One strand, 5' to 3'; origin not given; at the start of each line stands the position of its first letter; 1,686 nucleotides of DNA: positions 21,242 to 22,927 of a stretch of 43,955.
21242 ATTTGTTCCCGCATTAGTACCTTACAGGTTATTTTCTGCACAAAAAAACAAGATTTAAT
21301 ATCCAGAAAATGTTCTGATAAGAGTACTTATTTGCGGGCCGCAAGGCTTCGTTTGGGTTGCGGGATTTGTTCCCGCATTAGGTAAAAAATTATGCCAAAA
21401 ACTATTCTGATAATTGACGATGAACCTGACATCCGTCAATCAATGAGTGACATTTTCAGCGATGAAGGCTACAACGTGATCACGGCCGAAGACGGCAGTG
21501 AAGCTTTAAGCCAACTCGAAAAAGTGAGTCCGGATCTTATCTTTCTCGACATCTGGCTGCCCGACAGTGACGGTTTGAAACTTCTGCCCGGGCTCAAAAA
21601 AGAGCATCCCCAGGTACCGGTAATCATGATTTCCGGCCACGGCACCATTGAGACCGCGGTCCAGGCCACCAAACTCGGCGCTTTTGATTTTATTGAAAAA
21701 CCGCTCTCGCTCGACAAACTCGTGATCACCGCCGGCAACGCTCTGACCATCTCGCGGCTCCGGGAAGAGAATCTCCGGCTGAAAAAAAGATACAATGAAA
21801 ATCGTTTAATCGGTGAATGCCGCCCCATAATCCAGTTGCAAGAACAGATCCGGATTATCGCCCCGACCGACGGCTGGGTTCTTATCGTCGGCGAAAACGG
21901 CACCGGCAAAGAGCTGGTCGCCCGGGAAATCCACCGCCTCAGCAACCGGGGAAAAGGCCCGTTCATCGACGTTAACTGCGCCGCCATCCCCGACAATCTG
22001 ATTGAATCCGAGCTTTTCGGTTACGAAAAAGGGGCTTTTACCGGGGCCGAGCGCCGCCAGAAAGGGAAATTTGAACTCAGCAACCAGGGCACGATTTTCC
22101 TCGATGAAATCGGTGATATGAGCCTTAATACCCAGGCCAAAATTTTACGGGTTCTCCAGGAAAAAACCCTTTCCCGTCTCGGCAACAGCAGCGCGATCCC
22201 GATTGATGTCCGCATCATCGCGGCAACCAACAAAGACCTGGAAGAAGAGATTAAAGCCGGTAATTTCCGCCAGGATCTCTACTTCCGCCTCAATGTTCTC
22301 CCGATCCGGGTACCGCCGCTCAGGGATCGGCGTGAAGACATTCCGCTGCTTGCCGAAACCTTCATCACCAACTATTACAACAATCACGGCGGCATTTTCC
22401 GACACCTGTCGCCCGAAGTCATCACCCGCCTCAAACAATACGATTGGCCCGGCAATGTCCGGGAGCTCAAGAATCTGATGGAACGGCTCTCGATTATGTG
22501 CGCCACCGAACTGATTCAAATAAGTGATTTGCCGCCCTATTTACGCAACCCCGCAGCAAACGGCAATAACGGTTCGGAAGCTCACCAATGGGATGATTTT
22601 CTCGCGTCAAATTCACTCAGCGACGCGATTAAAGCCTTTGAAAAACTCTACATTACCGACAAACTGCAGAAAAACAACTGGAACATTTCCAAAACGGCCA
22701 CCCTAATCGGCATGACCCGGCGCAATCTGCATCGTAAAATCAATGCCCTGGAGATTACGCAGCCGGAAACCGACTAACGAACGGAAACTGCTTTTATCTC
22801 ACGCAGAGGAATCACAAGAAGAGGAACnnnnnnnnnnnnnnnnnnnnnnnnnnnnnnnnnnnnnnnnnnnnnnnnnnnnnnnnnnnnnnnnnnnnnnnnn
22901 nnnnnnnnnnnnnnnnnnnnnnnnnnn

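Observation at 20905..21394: Repeats sit exactly on gene boundaries: three stop codons are made of repeat sequence, and two start codons lie 5-10 nt from a unit end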

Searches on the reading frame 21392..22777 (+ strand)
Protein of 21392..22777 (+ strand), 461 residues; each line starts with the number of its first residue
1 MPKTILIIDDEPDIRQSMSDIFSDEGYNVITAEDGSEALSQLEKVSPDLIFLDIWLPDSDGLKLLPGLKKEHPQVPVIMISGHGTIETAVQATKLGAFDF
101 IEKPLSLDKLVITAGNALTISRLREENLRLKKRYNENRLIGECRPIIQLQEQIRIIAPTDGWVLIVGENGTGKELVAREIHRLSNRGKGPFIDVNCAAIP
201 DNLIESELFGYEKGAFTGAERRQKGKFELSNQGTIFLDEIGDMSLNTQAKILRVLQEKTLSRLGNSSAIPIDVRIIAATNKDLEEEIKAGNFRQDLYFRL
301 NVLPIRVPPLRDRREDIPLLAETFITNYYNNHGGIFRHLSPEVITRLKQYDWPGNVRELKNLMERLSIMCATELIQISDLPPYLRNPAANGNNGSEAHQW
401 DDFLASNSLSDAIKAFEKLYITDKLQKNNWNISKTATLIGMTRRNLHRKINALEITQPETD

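Call 7: search_protein_families(library=ncbifam, proteins=[window:21392-22777:+], max_evalue=0.00001)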
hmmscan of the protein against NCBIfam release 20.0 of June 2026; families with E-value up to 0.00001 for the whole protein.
window:21392-22777:+ (461 aa): 110 families (the best 25 are shown)
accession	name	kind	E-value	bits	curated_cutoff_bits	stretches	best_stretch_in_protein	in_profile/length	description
NF051870.1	NAssimRespRegNtrX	equivalog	3.3e-145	484.4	600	1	4-454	3-451/452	nitrogen assimilation response regulator NtrX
NF008469.0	PRK11361.1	equivalog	9.2e-136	453.2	714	1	3-456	5-457/461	acetoacetate metabolism transcriptional regulator AtoC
TIGR01818.1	ntrC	equivalog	4.6e-131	437.8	558.6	1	5-452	1-462/463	nitrogen regulation protein NR(I)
TIGR02915.1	PEP_resp_reg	equivalog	1.1e-121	406.9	502.6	1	5-455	1-444/445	PEP-CTERM-box response regulator transcription factor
NF041552.1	TF_PrdR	equivalog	3.6e-109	365.7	795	1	122-452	253-575/577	sigma-54 dependent transcriptional regulator PrdR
NF008176.1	PRK10923.1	equivalog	3.7e-109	365.4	620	1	4-454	5-467/469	nitrogen regulation protein NR(I)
NF041946.1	LuxO_transreg_Vib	equivalog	3.4e-108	362.4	800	1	28-453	22-460/463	quorum-sensing sigma-54 dependent transcriptional regulator LuxO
NF003451.0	PRK05022.1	equivalog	1.5e-106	357.2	476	1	129-456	182-511/512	nitric oxide reductase transcriptional regulator NorR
NF007689.0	PRK10365.1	equivalog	8.2e-104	347.8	760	1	5-450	8-439/441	sigma-54-dependent response regulator transcription factor ZraR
NF011695.0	PRK15115.1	equivalog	2e-102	343.2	763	1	3-451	7-434/445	two-component system response regulator GlrR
TIGR01817.1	nifA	equivalog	1e-101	341.4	528.85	1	126-382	185-440/534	nif-specific transcriptional activator NifA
NF049963.1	RespRegFlgRCampy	domain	6.2e-97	325.2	750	1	5-383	3-378/429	fla regulon two-component system response regulator FlgR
NF050807.1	TransRegFlbDCaul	equivalog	2.6e-94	316.6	750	1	19-452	17-437/454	sigma-54-dependent transcriptional regulator FlbD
NF038308.1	RNA_repair_RtcR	equivalog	2.8e-91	306.9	650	1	129-449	172-507/530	RNA repair transcriptional activator RtcR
TIGR02329.1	propionate_PrpR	equivalog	2.5e-86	290.4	499.2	1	117-452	193-526/526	propionate catabolism operon regulatory protein PrpR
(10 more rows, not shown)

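Call 11: find_encoding_contigs(protein=window:21392-22777:+, flank=10000, max_places=6)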
Protein window:21392-22777:+ (461 aa): 2 contigs read that carry it; 2 places shown.
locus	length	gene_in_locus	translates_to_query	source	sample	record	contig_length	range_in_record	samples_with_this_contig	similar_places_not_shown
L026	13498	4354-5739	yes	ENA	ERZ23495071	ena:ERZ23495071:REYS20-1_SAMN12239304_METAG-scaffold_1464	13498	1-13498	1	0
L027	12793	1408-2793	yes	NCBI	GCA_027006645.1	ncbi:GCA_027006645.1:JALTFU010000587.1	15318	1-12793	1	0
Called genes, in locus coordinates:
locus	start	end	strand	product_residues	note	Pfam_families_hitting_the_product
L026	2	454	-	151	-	?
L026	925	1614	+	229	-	PF14334:DUF4390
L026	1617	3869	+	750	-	PF19312:NtrY_N, PF00672:HAMP, PF00989:PAS, PF08448:PAS_4, PF13426:PAS_9, PF00512:HisKA, PF02518:HATPase_c, PF14501:HATPase_c_5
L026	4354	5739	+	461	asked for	PF00004:AAA (faint), PF00072:Response_reg, PF00158:Sigma54_activat, PF14532:Sigma54_activ_2, PF07728:AAA_5 (weak), PF25601:AAA_lid_14, PF02954:HTH_8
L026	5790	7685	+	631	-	PF02518:HATPase_c, PF00204:DNA_gyraseB, PF01751:Toprim, PF00986:DNA_gyraseB_C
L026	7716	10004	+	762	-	PF00521:DNA_topoisoIV, PF03989:DNA_gyraseA_C (faint)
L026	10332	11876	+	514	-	PF05833:NFACT_N, PF05670:NFACT-R_1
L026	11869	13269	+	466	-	PF01565:FAD_binding_4, PF02913:FAD-oxidase_C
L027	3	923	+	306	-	?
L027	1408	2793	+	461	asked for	PF00004:AAA (faint), PF00072:Response_reg, PF00158:Sigma54_activat, PF14532:Sigma54_activ_2, PF07728:AAA_5 (weak), PF25601:AAA_lid_14, PF02954:HTH_8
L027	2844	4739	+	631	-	PF02518:HATPase_c, PF00204:DNA_gyraseB, PF01751:Toprim, PF00986:DNA_gyraseB_C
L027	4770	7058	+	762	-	PF00521:DNA_topoisoIV, PF03989:DNA_gyraseA_C (faint)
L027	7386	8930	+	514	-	PF05833:NFACT_N, PF05670:NFACT-R_1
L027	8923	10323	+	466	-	PF01565:FAD_binding_4, PF02913:FAD-oxidase_C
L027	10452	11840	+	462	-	PF13183:Fer4_8, PF13534:Fer4_17 (weak), PF02754:CCG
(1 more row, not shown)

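Call 15: find_related_loci(query=window:21392-22777:+, collection=metagenome_contigs, flank=10000)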
Query window:21392-22777:+ (461 aa) in metagenome_contigs; peptide patterns used: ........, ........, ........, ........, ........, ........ (x = any residue, [..] = any of these).
600 stretches matched a pattern (row limit reached: there are more); 600 encode a relative of the query (tblastn E <= 1e-3); the best 80 are kept; 80 distinct loci.
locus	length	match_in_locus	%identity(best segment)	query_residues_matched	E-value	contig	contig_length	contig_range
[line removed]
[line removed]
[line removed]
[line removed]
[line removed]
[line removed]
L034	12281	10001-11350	50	5-460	1e-148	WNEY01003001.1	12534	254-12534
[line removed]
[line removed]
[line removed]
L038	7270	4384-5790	48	3-460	2e-140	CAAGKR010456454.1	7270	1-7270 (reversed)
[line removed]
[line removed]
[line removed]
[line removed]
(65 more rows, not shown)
